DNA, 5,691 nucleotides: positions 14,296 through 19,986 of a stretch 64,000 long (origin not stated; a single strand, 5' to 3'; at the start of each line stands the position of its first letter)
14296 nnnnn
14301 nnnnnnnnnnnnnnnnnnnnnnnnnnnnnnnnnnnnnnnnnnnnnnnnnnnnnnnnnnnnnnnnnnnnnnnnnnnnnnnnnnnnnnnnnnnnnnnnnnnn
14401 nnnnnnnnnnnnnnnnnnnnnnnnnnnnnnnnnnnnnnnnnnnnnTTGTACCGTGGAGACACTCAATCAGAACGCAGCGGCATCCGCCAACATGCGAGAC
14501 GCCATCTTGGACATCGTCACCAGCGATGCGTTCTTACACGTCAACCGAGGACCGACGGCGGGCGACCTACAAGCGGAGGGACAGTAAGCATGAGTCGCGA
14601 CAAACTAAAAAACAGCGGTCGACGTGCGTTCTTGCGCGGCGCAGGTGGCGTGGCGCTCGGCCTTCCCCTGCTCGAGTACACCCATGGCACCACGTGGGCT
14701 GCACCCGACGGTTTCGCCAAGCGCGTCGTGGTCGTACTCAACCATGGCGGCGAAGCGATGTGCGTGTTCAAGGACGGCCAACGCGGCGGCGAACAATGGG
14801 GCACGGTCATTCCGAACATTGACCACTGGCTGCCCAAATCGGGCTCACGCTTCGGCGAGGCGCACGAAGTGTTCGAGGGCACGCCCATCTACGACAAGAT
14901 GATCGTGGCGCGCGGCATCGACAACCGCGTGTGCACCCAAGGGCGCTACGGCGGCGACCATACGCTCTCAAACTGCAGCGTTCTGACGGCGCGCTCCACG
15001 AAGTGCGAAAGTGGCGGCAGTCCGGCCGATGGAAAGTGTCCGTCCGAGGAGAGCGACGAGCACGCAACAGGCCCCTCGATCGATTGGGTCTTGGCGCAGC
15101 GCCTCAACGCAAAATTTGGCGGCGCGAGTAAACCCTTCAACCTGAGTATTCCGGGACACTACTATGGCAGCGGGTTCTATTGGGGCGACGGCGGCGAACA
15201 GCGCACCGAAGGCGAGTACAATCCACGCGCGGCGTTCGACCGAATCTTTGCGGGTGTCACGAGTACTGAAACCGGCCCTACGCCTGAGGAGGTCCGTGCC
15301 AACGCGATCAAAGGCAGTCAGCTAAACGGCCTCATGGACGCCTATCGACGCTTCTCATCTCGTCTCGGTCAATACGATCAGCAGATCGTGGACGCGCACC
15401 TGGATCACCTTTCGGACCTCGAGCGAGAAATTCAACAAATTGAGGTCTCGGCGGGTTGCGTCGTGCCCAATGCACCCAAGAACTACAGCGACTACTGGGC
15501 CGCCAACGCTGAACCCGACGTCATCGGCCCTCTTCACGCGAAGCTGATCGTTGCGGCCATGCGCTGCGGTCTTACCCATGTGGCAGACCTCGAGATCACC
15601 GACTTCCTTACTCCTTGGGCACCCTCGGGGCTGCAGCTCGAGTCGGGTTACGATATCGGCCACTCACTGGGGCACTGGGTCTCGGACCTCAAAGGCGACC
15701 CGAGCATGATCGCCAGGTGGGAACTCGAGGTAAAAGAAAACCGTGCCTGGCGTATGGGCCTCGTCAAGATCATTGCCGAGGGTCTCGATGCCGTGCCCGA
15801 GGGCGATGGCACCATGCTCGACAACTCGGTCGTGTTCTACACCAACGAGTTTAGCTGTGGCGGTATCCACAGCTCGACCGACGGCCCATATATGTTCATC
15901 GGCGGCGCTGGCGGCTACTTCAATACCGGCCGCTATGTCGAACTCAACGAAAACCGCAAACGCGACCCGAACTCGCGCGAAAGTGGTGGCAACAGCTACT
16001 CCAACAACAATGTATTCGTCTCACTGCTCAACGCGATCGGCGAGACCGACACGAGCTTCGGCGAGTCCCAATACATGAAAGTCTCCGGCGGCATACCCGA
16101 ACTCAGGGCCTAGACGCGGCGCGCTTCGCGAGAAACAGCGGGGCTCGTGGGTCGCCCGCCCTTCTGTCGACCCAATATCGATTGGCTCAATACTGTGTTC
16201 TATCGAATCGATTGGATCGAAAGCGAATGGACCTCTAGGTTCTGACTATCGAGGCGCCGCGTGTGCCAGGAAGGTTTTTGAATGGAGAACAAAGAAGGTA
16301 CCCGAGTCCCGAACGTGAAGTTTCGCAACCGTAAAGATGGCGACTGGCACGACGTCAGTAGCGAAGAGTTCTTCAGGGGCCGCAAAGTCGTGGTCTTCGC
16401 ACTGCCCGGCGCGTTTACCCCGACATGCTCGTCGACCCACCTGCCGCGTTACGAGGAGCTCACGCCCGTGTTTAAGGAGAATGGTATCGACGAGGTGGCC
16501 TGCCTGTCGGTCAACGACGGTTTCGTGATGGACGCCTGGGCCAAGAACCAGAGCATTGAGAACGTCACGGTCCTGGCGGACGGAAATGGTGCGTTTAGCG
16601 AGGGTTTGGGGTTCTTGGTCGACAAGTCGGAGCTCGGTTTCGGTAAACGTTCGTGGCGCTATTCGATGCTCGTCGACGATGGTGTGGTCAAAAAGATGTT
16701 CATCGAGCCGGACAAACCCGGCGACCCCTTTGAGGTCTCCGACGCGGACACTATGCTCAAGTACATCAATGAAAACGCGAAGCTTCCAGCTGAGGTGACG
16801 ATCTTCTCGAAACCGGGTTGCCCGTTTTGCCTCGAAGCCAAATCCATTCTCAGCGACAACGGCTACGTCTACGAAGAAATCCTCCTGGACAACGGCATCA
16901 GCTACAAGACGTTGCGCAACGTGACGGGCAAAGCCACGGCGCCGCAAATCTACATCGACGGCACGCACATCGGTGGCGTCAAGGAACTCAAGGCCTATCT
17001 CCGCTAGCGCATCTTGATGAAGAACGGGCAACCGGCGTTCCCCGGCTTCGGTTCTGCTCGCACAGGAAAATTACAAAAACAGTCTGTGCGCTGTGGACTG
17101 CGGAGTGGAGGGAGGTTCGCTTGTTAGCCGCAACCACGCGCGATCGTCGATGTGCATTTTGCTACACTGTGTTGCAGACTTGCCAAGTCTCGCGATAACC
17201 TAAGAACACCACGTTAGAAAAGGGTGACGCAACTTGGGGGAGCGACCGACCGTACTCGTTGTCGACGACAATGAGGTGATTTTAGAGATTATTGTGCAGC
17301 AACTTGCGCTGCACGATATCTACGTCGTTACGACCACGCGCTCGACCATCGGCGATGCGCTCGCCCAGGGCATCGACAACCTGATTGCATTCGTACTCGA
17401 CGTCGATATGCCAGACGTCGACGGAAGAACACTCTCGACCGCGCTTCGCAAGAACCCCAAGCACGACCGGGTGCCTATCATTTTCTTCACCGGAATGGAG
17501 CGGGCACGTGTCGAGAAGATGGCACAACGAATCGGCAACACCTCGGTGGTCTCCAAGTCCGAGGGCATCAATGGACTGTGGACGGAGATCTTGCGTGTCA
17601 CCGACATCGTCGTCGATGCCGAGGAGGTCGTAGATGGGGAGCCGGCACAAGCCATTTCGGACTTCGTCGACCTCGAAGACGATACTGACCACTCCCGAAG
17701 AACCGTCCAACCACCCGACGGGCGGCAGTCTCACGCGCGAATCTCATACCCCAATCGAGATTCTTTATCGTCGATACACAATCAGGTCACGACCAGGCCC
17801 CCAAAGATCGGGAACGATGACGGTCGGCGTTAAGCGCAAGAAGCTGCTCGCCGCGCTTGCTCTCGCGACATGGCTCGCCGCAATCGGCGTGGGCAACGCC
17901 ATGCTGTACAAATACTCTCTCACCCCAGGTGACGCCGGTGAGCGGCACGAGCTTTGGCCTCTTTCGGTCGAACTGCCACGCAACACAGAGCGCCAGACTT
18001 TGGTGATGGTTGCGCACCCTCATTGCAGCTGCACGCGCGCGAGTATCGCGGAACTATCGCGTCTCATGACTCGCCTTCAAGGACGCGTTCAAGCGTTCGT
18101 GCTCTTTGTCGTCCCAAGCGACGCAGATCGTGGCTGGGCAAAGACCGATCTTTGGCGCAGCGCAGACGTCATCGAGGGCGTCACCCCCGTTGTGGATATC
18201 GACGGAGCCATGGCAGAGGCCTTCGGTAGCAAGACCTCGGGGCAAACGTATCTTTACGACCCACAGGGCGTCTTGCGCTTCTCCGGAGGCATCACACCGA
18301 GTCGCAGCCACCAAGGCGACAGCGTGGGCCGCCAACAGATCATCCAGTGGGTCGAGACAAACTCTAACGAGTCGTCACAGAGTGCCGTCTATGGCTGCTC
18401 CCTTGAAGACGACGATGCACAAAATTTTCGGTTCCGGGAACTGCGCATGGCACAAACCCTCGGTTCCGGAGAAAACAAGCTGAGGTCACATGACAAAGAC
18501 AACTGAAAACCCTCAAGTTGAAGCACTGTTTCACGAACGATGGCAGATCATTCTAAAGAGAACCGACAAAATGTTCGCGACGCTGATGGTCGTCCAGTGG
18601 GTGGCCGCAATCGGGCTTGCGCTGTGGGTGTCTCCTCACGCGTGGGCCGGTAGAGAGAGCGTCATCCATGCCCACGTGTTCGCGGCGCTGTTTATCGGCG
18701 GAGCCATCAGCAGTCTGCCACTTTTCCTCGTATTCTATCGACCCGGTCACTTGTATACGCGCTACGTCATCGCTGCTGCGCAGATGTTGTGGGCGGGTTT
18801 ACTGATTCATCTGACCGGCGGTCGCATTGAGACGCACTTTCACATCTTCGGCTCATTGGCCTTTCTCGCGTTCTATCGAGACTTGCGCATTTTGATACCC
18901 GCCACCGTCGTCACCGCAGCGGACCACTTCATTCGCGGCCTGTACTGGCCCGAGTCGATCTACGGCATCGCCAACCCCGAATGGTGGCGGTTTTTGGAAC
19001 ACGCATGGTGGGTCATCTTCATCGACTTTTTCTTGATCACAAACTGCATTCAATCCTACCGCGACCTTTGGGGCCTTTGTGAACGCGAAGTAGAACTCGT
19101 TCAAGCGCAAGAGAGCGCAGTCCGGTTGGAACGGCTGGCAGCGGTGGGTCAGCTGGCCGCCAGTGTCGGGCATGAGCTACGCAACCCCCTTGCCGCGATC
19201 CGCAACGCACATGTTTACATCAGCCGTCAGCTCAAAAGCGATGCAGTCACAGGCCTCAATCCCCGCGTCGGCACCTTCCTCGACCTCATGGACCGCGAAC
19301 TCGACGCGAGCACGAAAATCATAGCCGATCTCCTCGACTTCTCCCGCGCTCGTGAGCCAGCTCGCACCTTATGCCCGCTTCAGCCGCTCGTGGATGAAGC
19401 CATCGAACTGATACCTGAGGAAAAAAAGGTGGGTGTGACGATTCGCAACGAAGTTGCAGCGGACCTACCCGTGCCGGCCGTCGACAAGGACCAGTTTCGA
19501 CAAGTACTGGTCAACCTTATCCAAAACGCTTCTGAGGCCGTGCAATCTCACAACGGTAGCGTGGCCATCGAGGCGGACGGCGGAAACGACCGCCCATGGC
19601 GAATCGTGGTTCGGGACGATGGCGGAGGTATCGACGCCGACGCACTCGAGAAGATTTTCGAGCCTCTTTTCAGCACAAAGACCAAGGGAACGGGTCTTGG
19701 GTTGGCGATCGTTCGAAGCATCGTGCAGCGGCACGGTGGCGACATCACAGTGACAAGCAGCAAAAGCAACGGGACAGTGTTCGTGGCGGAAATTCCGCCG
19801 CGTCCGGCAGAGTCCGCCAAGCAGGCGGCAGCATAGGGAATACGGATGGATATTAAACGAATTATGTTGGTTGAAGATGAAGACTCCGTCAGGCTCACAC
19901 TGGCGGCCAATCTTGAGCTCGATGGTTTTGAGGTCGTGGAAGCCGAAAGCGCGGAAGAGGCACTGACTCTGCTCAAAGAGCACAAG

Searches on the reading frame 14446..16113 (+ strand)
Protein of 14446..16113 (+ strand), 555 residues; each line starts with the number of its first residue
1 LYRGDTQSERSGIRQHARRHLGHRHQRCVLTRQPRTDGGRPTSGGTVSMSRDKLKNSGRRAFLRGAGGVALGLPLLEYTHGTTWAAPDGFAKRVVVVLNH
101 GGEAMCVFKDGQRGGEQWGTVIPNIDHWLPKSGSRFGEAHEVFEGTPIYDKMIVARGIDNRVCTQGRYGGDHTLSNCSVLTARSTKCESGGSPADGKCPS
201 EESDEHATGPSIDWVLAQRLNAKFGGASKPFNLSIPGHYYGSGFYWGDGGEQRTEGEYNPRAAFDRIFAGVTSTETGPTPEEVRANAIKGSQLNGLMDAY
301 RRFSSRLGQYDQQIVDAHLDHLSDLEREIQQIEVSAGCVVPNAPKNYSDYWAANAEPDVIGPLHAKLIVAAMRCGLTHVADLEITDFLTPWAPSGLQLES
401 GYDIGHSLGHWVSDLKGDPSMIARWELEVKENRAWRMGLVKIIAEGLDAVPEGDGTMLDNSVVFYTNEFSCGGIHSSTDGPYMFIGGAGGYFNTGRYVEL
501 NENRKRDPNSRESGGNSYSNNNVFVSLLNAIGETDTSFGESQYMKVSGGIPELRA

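Call 58: search_protein_families(library=pfam, proteins=[window:14446-16113:+], max_evalue=0.00001)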
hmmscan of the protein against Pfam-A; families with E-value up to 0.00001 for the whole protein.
window:14446-16113:+ (555 aa): 1 family
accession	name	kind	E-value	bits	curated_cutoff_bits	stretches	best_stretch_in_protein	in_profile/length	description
PF07586.16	HXXSHH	-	2.9e-26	93.2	30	1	126-411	14-285/307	Protein of unknown function (DUF1552)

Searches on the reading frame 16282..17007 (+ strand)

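Call 58: search_protein_families(library=pfam, proteins=[window:16282-17007:+], max_evalue=0.00001)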
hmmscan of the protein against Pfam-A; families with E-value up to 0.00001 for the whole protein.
window:16282-17007:+ (241 aa): 3 families
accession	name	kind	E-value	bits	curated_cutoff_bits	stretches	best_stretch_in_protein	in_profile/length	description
PF08534.16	Redoxin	-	3.5e-34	118.2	26.6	1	4-159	1-148/148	Redoxin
PF00462.30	Glutaredoxin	-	6.2e-16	58.8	22.9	1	172-230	1-60/60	Glutaredoxin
PF00578.27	AhpC-TSA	-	3.7e-13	49.9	26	1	7-138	3-123/124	AhpC/TSA family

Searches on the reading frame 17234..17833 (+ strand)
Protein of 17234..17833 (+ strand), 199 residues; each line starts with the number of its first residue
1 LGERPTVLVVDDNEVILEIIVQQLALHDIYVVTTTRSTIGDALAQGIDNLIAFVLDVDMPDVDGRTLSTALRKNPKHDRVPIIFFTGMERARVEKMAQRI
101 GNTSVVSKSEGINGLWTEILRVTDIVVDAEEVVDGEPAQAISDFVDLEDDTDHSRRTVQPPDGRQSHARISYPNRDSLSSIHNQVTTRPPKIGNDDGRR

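Call 58: search_protein_families(library=pfam, proteins=[window:17234-17833:+], max_evalue=0.00001)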
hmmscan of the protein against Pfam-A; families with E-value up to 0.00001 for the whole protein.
window:17234-17833:+ (199 aa): 1 family
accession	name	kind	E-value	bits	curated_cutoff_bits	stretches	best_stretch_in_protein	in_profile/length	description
PF00072.30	Response_reg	-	3.1e-12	47.1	30.2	1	7-115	1-106/111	Response regulator receiver domain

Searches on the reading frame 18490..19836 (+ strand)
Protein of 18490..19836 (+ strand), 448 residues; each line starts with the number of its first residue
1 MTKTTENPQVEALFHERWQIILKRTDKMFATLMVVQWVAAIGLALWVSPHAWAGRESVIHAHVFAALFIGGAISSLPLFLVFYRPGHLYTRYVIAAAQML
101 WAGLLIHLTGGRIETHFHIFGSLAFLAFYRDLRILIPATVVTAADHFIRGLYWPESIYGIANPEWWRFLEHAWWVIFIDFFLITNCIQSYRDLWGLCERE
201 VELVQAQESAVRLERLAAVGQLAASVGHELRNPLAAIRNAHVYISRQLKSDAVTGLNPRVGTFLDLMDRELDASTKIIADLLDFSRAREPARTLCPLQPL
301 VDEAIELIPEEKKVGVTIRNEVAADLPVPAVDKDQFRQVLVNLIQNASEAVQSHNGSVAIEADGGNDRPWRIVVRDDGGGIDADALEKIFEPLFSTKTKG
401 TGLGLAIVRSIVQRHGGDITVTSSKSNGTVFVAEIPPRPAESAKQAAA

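Call 59: search_protein_families(library=pfam, proteins=[window:18490-19836:+], max_evalue=0.00001)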
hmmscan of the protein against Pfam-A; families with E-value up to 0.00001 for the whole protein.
window:18490-19836:+ (448 aa): 2 families
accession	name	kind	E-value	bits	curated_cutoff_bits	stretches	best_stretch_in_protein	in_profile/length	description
PF02518.31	HATPase_c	-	4.2e-26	92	26.4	1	332-438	2-110/111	Histidine kinase-, DNA gyrase B-, and HSP90-like ATPase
PF00512.31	HisKA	-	5.4e-11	42.8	26.9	1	219-289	2-65/66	His Kinase A (phospho-acceptor) domain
